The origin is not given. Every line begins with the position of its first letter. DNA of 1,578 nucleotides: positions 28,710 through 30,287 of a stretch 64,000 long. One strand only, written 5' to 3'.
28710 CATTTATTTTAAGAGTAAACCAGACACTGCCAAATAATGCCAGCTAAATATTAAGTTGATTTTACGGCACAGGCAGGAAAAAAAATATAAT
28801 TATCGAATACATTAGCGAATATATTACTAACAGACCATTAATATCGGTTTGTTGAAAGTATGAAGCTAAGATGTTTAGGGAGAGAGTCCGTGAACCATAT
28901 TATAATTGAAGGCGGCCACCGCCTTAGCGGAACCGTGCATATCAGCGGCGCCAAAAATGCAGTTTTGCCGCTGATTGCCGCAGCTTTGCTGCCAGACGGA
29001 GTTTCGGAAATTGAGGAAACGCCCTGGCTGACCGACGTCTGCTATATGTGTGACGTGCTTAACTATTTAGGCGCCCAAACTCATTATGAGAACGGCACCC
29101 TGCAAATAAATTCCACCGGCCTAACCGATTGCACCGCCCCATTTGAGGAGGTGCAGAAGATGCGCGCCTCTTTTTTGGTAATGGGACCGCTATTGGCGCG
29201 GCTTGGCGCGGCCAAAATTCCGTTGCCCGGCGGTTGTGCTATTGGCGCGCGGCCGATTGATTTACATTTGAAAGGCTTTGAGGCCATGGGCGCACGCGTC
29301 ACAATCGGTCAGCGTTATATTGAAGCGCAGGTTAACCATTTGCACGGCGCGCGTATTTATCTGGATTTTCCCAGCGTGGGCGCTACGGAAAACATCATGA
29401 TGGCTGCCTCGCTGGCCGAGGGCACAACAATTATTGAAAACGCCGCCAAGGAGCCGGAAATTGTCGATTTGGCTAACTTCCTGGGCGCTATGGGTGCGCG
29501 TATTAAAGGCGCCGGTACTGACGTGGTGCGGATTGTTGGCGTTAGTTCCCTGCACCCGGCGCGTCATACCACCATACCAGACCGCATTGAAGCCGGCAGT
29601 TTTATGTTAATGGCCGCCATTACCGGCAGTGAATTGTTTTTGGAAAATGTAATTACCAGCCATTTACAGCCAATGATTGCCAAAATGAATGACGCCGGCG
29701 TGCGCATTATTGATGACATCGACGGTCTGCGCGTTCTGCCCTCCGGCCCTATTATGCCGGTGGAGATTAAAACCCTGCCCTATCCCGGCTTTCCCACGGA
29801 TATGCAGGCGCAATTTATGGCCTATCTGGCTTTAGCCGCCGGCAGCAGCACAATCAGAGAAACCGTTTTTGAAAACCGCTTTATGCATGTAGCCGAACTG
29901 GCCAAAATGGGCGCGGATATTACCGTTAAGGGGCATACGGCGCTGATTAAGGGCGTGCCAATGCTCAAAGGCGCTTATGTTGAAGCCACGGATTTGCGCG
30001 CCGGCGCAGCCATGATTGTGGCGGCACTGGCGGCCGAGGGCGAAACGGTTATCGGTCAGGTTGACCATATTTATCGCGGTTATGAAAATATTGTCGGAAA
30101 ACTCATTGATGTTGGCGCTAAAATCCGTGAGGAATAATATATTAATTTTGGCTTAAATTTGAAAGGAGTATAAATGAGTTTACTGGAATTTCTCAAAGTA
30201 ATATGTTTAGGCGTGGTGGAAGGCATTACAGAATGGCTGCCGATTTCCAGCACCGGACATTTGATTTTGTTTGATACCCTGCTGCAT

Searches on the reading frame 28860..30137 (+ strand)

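Call 59: search_protein_families(library=pfam, max_evalue=0.01, proteins=[L207:7664-7981:+, L207:7986-8345:+, L207:6454-7578:+, L207:210-644:+])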
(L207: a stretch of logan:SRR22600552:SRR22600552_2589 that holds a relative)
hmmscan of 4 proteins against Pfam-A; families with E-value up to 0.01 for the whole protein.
L207:7664-7981:+ (105 aa): 0 families

L207:7986-8345:+ (119 aa): 0 families

L207:6454-7578:+ (374 aa): 0 families

L207:210-644:+ (144 aa): 1 family
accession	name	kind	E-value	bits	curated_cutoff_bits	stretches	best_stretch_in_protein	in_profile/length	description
PF03592.21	Terminase_2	-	1.1e-34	120.5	26.1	1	5-128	1-137/141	Terminase small subunit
